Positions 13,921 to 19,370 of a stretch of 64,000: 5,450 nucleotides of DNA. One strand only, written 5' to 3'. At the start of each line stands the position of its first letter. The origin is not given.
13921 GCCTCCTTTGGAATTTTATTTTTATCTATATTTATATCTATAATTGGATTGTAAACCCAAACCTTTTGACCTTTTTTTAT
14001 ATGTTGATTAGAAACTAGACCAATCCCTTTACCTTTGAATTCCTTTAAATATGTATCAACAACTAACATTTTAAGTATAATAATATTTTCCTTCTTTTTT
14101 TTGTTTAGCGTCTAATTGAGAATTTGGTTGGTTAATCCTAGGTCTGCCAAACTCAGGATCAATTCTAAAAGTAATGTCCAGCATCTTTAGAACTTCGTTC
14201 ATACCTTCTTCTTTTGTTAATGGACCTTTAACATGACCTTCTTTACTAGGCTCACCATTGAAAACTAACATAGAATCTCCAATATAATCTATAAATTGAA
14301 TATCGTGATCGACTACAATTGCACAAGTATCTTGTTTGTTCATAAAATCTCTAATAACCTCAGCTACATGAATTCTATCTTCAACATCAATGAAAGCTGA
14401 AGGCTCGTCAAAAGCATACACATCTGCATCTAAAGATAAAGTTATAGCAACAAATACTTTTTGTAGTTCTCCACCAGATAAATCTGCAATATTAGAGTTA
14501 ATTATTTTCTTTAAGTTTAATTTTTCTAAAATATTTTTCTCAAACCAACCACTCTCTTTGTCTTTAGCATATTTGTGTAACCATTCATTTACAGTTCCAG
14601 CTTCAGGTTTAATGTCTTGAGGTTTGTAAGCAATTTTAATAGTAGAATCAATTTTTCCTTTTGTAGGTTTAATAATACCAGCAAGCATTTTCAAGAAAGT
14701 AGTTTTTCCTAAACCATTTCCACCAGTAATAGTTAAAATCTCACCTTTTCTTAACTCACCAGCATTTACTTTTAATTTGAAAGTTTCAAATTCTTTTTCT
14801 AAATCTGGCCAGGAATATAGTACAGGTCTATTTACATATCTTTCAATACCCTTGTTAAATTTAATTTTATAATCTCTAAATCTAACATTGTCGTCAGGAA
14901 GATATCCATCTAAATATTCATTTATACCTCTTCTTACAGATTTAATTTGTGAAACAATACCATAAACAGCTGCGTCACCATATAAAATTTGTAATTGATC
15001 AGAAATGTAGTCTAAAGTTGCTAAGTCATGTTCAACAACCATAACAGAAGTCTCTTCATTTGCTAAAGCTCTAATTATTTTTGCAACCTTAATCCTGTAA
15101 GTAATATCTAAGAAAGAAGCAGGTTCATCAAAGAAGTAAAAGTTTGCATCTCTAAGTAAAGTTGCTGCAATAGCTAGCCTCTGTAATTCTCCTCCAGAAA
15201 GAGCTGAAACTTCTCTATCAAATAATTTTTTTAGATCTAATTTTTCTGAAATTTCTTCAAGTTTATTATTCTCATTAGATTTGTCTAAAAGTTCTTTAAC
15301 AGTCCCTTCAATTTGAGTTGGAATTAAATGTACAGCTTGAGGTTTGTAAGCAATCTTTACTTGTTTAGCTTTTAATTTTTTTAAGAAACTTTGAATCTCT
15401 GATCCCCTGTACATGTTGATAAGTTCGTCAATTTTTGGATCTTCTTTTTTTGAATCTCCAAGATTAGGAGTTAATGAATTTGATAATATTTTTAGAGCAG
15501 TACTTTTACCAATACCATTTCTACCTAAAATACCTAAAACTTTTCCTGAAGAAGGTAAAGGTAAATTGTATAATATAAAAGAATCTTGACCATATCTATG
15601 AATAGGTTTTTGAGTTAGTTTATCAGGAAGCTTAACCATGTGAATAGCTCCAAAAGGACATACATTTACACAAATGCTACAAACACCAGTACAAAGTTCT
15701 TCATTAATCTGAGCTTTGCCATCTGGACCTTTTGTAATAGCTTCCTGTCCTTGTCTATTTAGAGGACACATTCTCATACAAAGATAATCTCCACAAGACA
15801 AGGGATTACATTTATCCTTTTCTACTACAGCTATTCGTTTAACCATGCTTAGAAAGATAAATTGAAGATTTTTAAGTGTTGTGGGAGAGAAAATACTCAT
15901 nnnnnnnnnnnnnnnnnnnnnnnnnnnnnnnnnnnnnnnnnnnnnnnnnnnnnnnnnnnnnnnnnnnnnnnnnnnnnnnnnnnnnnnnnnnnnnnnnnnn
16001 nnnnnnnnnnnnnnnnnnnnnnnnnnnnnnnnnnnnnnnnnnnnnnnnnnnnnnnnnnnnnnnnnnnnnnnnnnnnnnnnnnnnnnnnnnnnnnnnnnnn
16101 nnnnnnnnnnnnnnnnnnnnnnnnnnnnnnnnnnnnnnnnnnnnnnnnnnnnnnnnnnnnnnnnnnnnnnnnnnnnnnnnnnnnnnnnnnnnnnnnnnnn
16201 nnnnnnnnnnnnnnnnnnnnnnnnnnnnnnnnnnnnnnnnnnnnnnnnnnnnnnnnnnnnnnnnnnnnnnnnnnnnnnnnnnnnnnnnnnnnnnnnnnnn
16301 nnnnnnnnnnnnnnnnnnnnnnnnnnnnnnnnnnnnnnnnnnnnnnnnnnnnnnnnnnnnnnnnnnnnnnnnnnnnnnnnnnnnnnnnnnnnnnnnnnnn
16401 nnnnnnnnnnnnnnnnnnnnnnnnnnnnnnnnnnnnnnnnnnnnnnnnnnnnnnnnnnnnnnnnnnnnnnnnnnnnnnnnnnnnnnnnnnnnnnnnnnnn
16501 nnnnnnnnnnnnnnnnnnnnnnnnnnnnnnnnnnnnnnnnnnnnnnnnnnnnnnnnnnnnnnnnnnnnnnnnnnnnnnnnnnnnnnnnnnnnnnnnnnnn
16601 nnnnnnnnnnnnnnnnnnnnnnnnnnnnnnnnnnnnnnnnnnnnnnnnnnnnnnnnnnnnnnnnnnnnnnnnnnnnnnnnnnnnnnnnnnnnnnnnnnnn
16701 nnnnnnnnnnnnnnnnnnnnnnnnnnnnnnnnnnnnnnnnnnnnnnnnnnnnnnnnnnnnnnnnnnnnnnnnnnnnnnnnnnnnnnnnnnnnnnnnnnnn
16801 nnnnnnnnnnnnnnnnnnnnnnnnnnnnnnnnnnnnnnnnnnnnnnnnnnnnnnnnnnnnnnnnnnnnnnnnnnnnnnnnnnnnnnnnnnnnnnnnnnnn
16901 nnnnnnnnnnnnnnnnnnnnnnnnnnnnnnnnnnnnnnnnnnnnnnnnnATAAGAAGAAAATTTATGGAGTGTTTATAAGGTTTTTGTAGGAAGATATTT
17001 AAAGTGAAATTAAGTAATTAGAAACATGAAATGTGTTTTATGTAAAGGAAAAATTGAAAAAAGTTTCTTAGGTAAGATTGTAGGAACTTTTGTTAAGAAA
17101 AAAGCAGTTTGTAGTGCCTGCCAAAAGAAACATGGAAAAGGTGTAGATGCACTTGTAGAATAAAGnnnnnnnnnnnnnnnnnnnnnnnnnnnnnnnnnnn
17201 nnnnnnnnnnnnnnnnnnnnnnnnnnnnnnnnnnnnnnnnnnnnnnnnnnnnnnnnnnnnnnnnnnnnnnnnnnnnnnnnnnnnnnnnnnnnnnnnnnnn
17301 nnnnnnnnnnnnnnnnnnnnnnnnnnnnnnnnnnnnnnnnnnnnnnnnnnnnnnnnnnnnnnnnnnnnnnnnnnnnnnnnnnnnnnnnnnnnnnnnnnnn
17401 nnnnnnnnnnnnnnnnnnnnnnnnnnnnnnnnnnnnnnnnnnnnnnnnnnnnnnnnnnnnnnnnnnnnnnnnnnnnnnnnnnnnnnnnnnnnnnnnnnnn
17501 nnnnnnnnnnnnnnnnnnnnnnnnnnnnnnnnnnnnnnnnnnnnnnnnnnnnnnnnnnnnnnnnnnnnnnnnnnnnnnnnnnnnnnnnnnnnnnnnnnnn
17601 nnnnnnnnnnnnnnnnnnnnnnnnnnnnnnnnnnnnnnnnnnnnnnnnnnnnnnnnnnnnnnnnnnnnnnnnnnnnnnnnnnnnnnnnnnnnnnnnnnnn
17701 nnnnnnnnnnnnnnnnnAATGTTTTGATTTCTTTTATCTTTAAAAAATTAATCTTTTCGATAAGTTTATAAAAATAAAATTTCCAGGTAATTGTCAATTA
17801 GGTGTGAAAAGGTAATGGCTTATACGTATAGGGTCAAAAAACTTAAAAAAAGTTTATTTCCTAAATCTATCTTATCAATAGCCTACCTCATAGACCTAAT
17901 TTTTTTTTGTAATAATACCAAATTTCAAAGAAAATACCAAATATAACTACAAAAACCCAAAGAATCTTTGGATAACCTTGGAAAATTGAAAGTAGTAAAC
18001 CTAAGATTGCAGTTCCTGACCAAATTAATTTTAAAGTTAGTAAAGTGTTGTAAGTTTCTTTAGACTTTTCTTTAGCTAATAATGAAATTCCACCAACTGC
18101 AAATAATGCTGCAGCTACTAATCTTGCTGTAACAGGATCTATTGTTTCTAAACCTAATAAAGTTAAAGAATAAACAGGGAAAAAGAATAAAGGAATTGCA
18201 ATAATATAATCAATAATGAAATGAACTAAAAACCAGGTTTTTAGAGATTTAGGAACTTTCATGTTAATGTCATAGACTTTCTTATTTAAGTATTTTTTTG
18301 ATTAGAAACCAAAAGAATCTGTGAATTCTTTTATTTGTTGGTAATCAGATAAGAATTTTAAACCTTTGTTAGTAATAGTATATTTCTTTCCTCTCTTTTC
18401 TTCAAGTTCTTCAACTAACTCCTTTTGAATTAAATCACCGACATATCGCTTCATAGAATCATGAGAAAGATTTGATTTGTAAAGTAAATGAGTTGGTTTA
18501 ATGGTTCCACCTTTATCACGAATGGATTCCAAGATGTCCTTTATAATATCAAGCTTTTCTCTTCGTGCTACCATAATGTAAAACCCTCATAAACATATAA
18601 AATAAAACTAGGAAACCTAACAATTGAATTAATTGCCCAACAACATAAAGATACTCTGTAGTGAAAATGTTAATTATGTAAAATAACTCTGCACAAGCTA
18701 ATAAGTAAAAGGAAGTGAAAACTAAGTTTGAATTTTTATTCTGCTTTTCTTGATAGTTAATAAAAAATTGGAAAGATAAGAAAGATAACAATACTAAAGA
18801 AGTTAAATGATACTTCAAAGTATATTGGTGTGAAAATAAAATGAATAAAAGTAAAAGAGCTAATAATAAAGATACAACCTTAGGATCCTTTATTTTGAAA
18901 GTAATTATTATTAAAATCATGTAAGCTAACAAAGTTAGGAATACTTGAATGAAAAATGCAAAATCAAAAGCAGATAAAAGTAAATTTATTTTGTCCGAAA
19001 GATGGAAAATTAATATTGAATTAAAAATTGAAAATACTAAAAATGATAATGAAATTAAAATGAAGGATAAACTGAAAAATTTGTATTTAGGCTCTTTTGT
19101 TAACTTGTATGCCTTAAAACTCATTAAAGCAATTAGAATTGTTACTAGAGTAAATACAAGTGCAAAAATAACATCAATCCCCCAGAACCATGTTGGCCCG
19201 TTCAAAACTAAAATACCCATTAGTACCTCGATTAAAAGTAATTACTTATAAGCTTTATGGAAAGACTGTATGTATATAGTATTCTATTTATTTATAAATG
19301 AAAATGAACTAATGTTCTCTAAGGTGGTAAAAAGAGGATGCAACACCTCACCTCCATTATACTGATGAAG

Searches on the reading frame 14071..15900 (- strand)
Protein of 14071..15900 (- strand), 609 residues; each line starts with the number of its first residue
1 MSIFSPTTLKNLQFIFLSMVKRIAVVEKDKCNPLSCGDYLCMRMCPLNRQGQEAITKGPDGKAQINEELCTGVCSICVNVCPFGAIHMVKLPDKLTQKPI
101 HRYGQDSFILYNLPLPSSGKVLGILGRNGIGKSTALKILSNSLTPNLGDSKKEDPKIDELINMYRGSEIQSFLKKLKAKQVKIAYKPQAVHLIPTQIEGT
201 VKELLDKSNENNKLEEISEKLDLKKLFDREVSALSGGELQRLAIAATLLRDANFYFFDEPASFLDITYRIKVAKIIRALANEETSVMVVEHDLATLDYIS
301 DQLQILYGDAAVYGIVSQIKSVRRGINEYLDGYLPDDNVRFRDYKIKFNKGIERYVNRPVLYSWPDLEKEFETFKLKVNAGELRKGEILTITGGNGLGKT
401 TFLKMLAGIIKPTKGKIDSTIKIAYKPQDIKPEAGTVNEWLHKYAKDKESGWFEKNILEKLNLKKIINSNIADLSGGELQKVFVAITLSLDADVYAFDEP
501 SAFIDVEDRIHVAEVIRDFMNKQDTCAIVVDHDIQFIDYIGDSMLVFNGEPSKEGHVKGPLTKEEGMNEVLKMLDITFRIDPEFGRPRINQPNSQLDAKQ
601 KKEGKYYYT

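Call 30: find_homologous_proteins(query=window:14071-15900:-, max_evalue=1e-30)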
Query window:14071-15900:- (609 aa): 7740 proteins with E <= 1e-30 among 8000 candidates; the best 120 are listed.
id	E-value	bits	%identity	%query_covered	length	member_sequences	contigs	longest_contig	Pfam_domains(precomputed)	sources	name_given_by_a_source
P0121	0.0e+0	1242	92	97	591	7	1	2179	PF14697.12,PF12837.13,PF00005.34,PF02463.26,PF13304.13,PF20720.4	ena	-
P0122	0.0e+0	1103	79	97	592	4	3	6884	PF14697.12,PF04068.21,PF00005.34,PF02463.26,PF13304.13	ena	-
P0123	0.0e+0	1040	75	97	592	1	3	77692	PF04068.21,PF00005.34,PF02463.26,PF13304.13,PF20720.4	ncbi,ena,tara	tara:strand:+ start:3272 stop:5050 length:1779 start_codon:yes stop_codon:yes gene_type:complete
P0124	0.0e+0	1020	74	97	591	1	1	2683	PF04068.21,PF00005.34,PF13401.13,PF02463.26,PF13304.13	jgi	jgi:ATP-binding cassette, sub-family E, member 1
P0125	0.0e+0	1017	73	97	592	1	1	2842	PF04068.21,PF00005.34,PF02463.26,PF13304.13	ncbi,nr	ncbi:MAG: ribosome biogenesis/translation initiation ATPase RLI [Nanoarchaeota archaeon]|nr:ribosome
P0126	2.4e-296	1002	73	97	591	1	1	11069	PF04068.21,PF00005.34,PF02463.26,PF03215.22,PF13304.13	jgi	jgi:ATP-binding cassette, sub-family E, member 1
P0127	2.3e-287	973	70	97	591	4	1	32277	PF04068.21,PF00005.34,PF13175.13,PF13476.13,PF02463.26,PF13304.13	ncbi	-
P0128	2.4e-287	972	70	97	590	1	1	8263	PF04068.21,PF00005.34,PF13175.13,PF02463.26,PF13304.13,PF20720.4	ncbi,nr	ncbi:ribosome biogenesis/translation initiation ATPase RLI [Candidatus Woesearchaeota archaeon]|nr:r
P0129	2.4e-284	963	71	97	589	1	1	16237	PF04068.21,PF00005.34,PF02463.26,PF13304.13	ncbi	-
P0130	9.9e-284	961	68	97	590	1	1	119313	PF04068.21,PF00005.34,PF13175.13,PF02463.26,PF13304.13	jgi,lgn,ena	-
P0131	1.8e-283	960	68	97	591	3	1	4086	PF04068.21,PF00005.34,PF13175.13,PF02463.26,PF13304.13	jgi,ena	-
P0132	3.2e-283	959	69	97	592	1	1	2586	PF04068.21,PF00005.34,PF02463.26,PF13304.13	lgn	-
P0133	1.2e-282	957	69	97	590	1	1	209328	PF04068.21,PF00005.34,PF02463.26,PF13304.13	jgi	jgi:ATP-binding cassette, sub-family E, member 1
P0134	1.4e-282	957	68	97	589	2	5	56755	PF04068.21,PF00005.34,PF02463.26,PF13304.13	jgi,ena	-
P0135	1.6e-282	957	69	97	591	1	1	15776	PF04068.21,PF00005.34,PF13175.13,PF02463.26,PF13304.13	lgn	-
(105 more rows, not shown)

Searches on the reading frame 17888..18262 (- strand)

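Call 68: search_protein_families(library=pfam, proteins=[window:17888-18262:-], max_evalue=0.1)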
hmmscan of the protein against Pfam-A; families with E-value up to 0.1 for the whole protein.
window:17888-18262:- (124 aa): 1 family
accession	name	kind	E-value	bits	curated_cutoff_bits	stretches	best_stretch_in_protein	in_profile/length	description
PF07182.16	DUF1402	-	0.086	12.4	27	0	25-75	166-216/300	Protein of unknown function (DUF1402)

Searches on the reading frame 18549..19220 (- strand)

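Call 68: search_protein_families(library=pfam, proteins=[window:18549-19220:-], max_evalue=0.1)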
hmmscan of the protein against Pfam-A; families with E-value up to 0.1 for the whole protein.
window:18549-19220:- (223 aa): 2 families
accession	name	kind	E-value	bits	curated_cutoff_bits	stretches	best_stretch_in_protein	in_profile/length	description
PF24365.1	DUF7521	-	5.1e-05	23.9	27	1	18-75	3-60/82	Family of unknown function (DUF7521)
PF17159.10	MASE3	-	0.0078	16.3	31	1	144-208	152-216/226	Membrane-associated sensor domain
